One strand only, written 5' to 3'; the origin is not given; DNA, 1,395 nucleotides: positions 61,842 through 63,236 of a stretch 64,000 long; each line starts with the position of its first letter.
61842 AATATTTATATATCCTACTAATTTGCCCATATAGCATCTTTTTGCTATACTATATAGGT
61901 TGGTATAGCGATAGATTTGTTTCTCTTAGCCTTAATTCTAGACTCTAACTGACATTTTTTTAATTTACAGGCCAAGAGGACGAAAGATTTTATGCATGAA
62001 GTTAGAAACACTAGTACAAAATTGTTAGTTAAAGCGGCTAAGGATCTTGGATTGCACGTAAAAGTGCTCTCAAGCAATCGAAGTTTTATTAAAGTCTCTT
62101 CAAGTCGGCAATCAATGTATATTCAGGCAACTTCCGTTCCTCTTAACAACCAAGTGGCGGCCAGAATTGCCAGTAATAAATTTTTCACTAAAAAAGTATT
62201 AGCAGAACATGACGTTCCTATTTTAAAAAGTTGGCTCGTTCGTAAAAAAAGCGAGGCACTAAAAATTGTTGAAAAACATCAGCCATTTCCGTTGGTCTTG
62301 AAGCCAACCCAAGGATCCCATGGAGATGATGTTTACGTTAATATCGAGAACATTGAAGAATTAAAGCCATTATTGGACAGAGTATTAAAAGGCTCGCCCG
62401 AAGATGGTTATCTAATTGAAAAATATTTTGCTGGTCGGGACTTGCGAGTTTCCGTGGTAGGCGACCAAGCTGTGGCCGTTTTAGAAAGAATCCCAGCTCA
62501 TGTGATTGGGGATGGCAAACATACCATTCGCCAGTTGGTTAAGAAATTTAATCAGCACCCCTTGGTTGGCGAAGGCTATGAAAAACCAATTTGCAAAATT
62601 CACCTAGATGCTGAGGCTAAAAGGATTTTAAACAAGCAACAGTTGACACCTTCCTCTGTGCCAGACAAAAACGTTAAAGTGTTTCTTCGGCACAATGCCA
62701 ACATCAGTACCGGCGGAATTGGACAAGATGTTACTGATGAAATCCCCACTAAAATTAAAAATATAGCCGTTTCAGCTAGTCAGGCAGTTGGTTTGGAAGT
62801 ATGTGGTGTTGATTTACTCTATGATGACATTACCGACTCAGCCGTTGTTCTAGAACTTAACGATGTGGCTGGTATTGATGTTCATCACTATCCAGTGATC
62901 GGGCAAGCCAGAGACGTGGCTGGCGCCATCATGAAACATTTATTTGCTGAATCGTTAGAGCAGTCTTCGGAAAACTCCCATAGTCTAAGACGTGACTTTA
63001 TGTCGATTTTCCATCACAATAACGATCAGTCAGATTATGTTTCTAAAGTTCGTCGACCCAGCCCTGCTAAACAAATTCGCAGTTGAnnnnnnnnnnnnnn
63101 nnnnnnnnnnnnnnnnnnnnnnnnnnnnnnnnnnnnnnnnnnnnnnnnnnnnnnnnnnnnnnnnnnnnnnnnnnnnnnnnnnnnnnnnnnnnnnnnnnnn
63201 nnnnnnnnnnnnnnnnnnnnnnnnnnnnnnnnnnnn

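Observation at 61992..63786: Stand-alone CphA-type ATP-grasp ligase overlapping a PlsC-family acyltransferase: candidate amino-acid/peptide-lipid or cyanophycin-like system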

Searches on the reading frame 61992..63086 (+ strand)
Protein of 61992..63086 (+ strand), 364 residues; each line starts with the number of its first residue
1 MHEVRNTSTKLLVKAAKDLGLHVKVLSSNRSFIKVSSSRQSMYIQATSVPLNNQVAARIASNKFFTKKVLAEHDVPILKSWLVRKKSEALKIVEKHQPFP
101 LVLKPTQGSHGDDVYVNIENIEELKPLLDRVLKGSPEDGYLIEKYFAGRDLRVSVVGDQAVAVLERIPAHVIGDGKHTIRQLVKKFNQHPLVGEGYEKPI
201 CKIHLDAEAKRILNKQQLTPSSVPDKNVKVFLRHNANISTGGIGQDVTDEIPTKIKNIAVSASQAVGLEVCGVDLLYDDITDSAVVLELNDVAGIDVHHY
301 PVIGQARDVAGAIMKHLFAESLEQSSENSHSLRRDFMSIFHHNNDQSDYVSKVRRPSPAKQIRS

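Call 3: search_protein_families(library=pfam, proteins=[window:61992-63086:+], max_evalue=0.01)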
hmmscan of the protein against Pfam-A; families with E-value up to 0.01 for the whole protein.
window:61992-63086:+ (364 aa): 7 families
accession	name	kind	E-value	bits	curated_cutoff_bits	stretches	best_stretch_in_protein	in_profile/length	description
PF08443.16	RimK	-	4.4e-19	69.3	21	2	60-167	1-106/188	RimK-like ATP-grasp domain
PF07478.18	Dala_Dala_lig_C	-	2.8e-08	34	24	1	80-165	18-100/204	D-ala D-ala ligase C-terminus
PF02655.19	ATP-grasp_3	-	9.3e-06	26.3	23.2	1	60-290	1-154/160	ATP-grasp domain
PF14397.11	ATPgrasp_ST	-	1.3e-05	25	31.4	0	50-119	9-81/278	Sugar-transfer associated ATP-grasp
PF01071.24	GARS_A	-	0.00011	22.5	27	1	62-159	2-102/194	Phosphoribosylglycinamide synthetase, ATP-grasp (A) domain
PF18030.7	Rimk_N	-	0.0008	20.1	26.4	1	6-65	12-71/94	RimK PreATP-grasp domain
PF18419.6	ATP-grasp_6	-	0.0016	18.4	25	1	8-47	6-46/54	ATP-grasp-like domain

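Call 4: search_protein_families(library=ncbifam, proteins=[window:61992-63086:+], max_evalue=0.01)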
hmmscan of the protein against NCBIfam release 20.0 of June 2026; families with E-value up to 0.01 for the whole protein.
window:61992-63086:+ (364 aa): 30 families (the best 25 are shown)
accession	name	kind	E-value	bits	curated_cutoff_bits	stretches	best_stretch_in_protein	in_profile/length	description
TIGR02068.2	cya_phycin_syn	equivalog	1.3e-85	288.1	850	1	7-321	159-474/862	cyanophycin synthetase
NF010623.0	PRK14016.1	subfamily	3.6e-82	276.9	877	1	8-321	161-475/871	cyanophycin synthetase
NF002688.0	PRK02471.1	equivalog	2.8e-70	237.6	425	1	7-320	433-754/756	bifunctional glutamate--cysteine ligase GshA/glutathione synthetase GshB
TIGR01435.1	glu_cys_lig_rel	equivalog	1.9e-44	152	656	1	9-317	417-718/719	bifunctional glutamate--cysteine ligase/glutathione synthetase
TIGR03103.1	trio_acet_GNAT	equivalog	2.9e-42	144.9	569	1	6-299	241-528/547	N-acetylglutaminylglutamine synthetase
TIGR00768.1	rimK_fam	subfamily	5.4e-28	98.1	143.4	2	50-167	75-194/276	RimK family alpha-L-glutamate ligase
TIGR02144.1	LysX_arch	equivalog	3.2e-22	78.9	275.6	2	41-171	65-198/281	lysine biosynthesis protein LysX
NF040720.1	MptN_Meth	equivalog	5.8e-19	68.2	350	2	51-167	90-206/291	tetrahydromethanopterin:alpha-L-glutamate ligase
NF002378.0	PRK01372.1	subfamily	6.2e-13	48.1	243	1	54-167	92-200/305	D-alanine--D-alanine ligase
NF009402.0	PRK12767.1-1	equivalog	2.8e-11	42.8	218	1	22-145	75-192/329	carbamoyl phosphate synthase-like protein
TIGR01205.1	D_ala_D_alaTIGR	subfamily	2.8e-10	39.7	245.65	1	55-169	99-215/318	D-alanine--D-alanine ligase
NF053643.1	Ddl_archaea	equivalog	4.7e-10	39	500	1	52-290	96-269/367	putative pseudomurein biosynthesis ATP-grasp protein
NF007764.0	PRK10446.1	equivalog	9.8e-10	38.2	331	2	46-167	83-204/300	30S ribosomal protein S6--L-glutamate ligase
TIGR04443.1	F420_CofF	equivalog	7.2e-09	35.1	300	1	58-169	88-201/283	coenzyme gamma-F420-2:alpha-L-glutamate ligase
NF002563.0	PRK02186.1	subfamily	1.9e-08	33.1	625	1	23-159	72-201/890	argininosuccinate lyase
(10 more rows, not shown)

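Call 5: find_homologous_proteins(query=window:61992-63086:+, max_evalue=0.00001)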
Query window:61992-63086:+ (364 aa): 388 proteins with E <= 0.00001 among 6764 candidates; the best 120 are listed.
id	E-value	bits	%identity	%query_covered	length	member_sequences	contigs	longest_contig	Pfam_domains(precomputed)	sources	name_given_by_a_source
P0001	3.9e-234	794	99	100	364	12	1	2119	PF14397.12,PF08443.17,PF02655.20,PF07478.19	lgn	-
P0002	1.9e-138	479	64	92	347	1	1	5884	PF14397.12,PF08443.17,PF02655.20,PF01071.25,PF07478.19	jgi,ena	-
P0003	2.6e-124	433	61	89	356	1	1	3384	PF02955.22,PF14397.12,PF08443.17,PF02655.20,PF01071.25,PF07478.19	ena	-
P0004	9.8e-117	408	57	91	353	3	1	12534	PF02955.22,PF14397.12,PF08443.17,PF02655.20,PF07478.19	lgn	-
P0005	2.5e-116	407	57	92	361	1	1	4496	PF02955.22,PF14397.12,PF08443.17,PF02655.20,PF01071.25,PF07478.19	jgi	jgi:D-alanine-D-alanine ligase-like ATP-grasp enzyme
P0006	1.7e-115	404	56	91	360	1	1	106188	PF02955.22,PF14397.12,PF08443.17,PF02655.20,PF01071.25,PF07478.19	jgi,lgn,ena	-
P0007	1.8e-114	401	55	93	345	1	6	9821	PF02955.22,PF14397.12,PF02222.28,PF08443.17,PF02655.20,PF01071.25,PF07478.19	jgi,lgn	jgi:D-alanine-D-alanine ligase-like ATP-grasp enzyme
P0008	6.5e-114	399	56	88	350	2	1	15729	PF02955.22,PF14397.12,PF08443.17,PF02655.20,PF07478.19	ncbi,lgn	-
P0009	6.9e-100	353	50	87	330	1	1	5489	PF02955.22,PF14397.12,PF08443.17,PF02655.20,PF07478.19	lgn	-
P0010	1.1e-99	352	51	88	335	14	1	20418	PF02955.22,PF02786.23,PF08443.17,PF02655.20,PF01071.25,PF07478.19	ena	-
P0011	1.9e-99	351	50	89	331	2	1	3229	PF02955.22,PF14397.12,PF08443.17,PF02655.20,PF07478.19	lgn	-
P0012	2.3e-99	351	51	87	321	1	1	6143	PF02955.22,PF14397.12,PF02786.23,PF08443.17,PF02655.20,PF01071.25,PF07478.19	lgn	-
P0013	2.4e-99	351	51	87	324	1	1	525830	PF02955.22,PF14397.12,PF02786.23,PF08443.17,PF02655.20,PF01071.25,PF07478.19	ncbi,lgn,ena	-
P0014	5.4e-99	350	50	87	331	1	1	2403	PF02955.22,PF14397.12,PF08443.17,PF02655.20,PF07478.19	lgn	-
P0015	5.7e-99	350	49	88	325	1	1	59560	PF02955.22,PF14397.12,PF02786.23,PF08443.17,PF02655.20,PF01071.25,PF18419.7,PF07478.19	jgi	-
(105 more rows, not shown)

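Call 8: find_encoding_contigs(protein=P0006, flank=8000, max_places=3)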
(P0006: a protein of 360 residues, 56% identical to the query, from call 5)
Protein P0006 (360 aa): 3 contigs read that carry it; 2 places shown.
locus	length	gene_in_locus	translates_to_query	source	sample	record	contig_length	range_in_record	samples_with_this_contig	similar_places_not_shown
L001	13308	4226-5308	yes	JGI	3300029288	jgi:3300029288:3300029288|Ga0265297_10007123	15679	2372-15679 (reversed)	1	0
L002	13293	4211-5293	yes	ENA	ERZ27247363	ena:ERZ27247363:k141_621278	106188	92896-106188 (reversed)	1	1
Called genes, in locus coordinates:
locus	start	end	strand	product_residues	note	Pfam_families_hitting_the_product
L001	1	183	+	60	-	?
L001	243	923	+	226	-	PF00072:Response_reg, PF00486:Trans_reg_C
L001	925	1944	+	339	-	PF00512:HisKA, PF02518:HATPase_c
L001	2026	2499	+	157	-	-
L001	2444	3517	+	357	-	PF00293:NUDIX, PF14815:NUDIX_4 (weak)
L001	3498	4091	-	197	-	PF01725:Ham1p_like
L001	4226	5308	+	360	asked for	PF14397:ATPgrasp_ST (faint), PF01071:GARS_A (weak), PF02655:ATP-grasp_3, PF02955:GSH-S_ATP (faint), PF08443:RimK, PF07478:Dala_Dala_lig_C (weak)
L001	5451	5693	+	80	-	-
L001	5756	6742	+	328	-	PF01300:Sua5_yciO_yrdC, PF03481:Sua5_C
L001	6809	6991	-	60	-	-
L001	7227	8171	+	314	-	PF12146:Hydrolase_4 (weak), PF08538:DUF1749 (weak)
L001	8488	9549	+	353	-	PF05977:MFS_3, PF07690:MFS_1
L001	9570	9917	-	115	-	-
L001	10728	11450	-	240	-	PF13189:Cytidylate_kin2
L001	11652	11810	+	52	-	-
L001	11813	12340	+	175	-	PF00293:NUDIX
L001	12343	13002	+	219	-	PF01177:Asp_Glu_race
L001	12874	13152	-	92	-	-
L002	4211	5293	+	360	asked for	PF14397:ATPgrasp_ST (faint), PF01071:GARS_A (weak), PF02655:ATP-grasp_3, PF02955:GSH-S_ATP (faint), PF08443:RimK, PF07478:Dala_Dala_lig_C (weak)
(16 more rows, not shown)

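Call 9: find_related_loci(query=A1, collection=genome_contigs, flank=6000)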
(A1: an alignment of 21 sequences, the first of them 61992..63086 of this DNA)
Query A1 (364 aa) in genome_contigs; peptide patterns used: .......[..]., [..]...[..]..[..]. (x = any residue, [..] = any of these).
48 stretches matched a pattern; 25 encode a relative of the query (tblastn E <= 1e-3); 24 distinct loci.
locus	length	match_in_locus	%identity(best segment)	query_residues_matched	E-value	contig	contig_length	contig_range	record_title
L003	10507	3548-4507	56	1-320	7e-122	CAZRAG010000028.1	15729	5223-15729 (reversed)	MAG TPA_asm: uncultured Pseudomonadales bacterium isolate SRP093185_co1_24 genome assembly, contig: NODE_2487_length_157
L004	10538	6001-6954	50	5-322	3e-102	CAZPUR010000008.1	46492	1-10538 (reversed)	MAG TPA_asm: uncultured Pseudomonadales bacterium isolate binchicken_co34_574 genome assembly, contig: NODE_1001_length_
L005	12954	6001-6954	49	4-321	1e-98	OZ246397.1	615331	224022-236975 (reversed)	MAG: uncultured Gammaproteobacteria bacterium isolate SRP068000_co4_68 genome assembly, chromosome: 1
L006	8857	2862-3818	47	4-322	4e-97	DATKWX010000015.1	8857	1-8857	MAG TPA_asm: Candidatus Bathyarchaeia archaeon isolate SMAG_U14175 k141_2444131, whole genome shotgun sequence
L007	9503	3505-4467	46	2-322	3e-96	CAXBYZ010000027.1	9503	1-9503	MAG TPA_asm: uncultured bacterium isolate SRR3724644_binner12_Refined_54 genome assembly, contig: ERZ4200978.2370, whole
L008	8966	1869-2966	42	8-358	6e-96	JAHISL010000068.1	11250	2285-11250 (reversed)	MAG: Patescibacteria group bacterium isolate MM_PC_MetaG.mb.172 MM_PC_MetaG.mb.172_k141_1062228, whole genome shotgun se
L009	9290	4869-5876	43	1-336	1e-94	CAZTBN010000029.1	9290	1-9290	MAG TPA_asm: uncultured Pseudomonadales bacterium isolate SRP192927_co3_110 genome assembly, contig: NODE_19432_length_9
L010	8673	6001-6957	46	3-321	1e-93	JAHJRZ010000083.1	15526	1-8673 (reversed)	MAG: Patescibacteria group bacterium isolate OS_PC_MetaG.mb.175 OS_PC_MetaG.mb.175_k141_776611, whole genome shotgun seq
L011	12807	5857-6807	45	4-321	4e-92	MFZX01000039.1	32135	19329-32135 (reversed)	MAG: Candidatus Roizmanbacteria bacterium RIFCSPHIGHO2_12_FULL_37_23 rifcsphigho2_12_scaffold_5498, whole genome shotgun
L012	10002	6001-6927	47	10-318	8e-91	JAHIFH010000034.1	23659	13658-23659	MAG: Patescibacteria group bacterium isolate KR11_0.1_MetaG.mb.78 KR11_0.1_MetaG.mb.78_k141_637112, whole genome shotgun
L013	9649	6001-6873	48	31-322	3e-89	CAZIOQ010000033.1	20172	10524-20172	MAG TPA_asm: uncultured Gammaproteobacteria bacterium isolate SRP231805_co4_112 genome assembly, contig: k141_218660, wh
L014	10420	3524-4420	45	20-318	6e-83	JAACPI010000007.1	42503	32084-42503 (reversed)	MAG: bacterium isolate CG_2015-02_35_19 CG_2015-02_curated_scaffold_481, whole genome shotgun sequence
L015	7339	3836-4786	42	4-320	2e-82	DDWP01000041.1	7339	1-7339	MAG TPA_asm: Candidatus Shapirobacteria bacterium UBA2283 UBA2283_contig_37720, whole genome shotgun sequence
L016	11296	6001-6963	47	1-318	6e-92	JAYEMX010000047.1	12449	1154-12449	MAG: Patescibacteria group bacterium isolate MAG070 MAG070_47, whole genome shotgun sequence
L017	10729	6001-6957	41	8-318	1e-73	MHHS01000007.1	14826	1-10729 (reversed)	MAG: Candidatus Andersenbacteria bacterium RIFCSPHIGHO2_12_FULL_45_11b rifcsphigho2_12_scaffold_14328, whole genome shot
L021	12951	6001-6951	34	3-318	3e-53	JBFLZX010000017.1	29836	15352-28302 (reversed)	MAG: Patescibacteria group bacterium isolate MAG122 MAG122_17, whole genome shotgun sequence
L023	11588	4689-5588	32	11-318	3e-42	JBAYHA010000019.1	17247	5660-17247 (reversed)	MAG: Patescibacteria group bacterium isolate SO_2016_GW1_138 scaffold05706_OW334_2016, whole genome shotgun sequence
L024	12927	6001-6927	33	9-316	1e-38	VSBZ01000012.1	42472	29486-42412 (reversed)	MAG: Micromonosporaceae bacterium isolate ZCMRG03 NODE_203_length_42472_cov_4.113567, whole genome shotgun sequence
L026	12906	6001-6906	30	11-320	7e-40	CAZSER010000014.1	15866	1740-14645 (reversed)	MAG TPA_asm: uncultured Gammaproteobacteria bacterium isolate SRP263991_co6_643 genome assembly, contig: NODE_3832_lengt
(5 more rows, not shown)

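Call 11: find_encoding_contigs(protein=P0002, flank=8000, max_places=3)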
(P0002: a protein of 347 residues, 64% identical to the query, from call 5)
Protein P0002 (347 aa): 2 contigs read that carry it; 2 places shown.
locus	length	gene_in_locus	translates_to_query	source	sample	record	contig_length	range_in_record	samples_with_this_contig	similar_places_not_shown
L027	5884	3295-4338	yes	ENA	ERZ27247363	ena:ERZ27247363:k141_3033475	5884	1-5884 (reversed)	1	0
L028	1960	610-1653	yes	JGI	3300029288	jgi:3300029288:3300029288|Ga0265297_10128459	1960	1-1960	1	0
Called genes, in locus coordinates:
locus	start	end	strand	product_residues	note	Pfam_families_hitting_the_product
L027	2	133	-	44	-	?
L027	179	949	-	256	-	PF01553:Acyltransferase (weak)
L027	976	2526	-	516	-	-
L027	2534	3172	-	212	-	PF01725:Ham1p_like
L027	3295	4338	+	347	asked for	PF14397:ATPgrasp_ST (faint), PF01071:GARS_A (weak), PF02655:ATP-grasp_3 (faint), PF08443:RimK, PF07478:Dala_Dala_lig_C (faint), PF08443:RimK (weak)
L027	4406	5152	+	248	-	PF01553:Acyltransferase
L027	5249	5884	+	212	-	?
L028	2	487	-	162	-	?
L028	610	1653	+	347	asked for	PF14397:ATPgrasp_ST (faint), PF01071:GARS_A (weak), PF02655:ATP-grasp_3 (faint), PF08443:RimK, PF07478:Dala_Dala_lig_C (faint), PF08443:RimK (weak)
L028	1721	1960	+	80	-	?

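Call 12: find_encoding_contigs(protein=P0001, flank=8000, max_places=4)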
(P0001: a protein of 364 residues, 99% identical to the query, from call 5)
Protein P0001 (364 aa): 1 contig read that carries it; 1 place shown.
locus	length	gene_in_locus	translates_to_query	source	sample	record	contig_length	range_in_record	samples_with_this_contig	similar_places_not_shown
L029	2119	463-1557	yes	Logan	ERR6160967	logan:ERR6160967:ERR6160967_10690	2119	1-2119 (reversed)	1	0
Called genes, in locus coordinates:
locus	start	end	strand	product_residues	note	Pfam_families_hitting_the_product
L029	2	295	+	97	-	?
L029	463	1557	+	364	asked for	PF02655:ATP-grasp_3 (faint), PF14397:ATPgrasp_ST (faint), PF07478:Dala_Dala_lig_C (faint), PF08443:RimK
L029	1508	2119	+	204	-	?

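Call 13: find_encoding_contigs(protein=P0004, flank=8000, max_places=3)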
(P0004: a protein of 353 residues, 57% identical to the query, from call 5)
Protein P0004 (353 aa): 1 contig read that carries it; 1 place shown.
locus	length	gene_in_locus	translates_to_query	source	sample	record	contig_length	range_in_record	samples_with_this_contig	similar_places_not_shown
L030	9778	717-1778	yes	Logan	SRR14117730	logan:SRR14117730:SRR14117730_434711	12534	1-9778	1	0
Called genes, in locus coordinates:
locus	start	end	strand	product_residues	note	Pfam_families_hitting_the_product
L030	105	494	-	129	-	PF05014:Nuc_deoxyrib_tr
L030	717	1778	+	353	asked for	PF14397:ATPgrasp_ST (weak), PF02655:ATP-grasp_3, PF02955:GSH-S_ATP (weak), PF08443:RimK, PF07478:Dala_Dala_lig_C (weak), PF08443:RimK (weak)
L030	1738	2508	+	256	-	PF13489:Methyltransf_23 (weak), PF08241:Methyltransf_11, PF13649:Methyltransf_25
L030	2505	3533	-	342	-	PF01087:GalP_UDP_transf, PF02744:GalP_UDP_tr_C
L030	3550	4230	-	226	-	PF00775:Dioxygenase_C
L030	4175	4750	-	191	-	PF01725:Ham1p_like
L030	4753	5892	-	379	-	-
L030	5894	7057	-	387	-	PF01590:GAF, PF13185:GAF_2, PF13492:GAF_3 (weak), PF00512:HisKA, PF02518:HATPase_c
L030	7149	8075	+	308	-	PF00890:FAD_binding_2 (faint), PF01266:DAO (faint), PF03486:HI0933_like (faint), PF07992:Pyr_redox_2, PF13738:Pyr_redox_3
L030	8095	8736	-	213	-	PF08207:EFP_N, PF01132:EFP, PF09285:Elong-fact-P_C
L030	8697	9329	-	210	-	PF00300:His_Phos_1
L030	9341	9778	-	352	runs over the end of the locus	PF00152:tRNA-synt_2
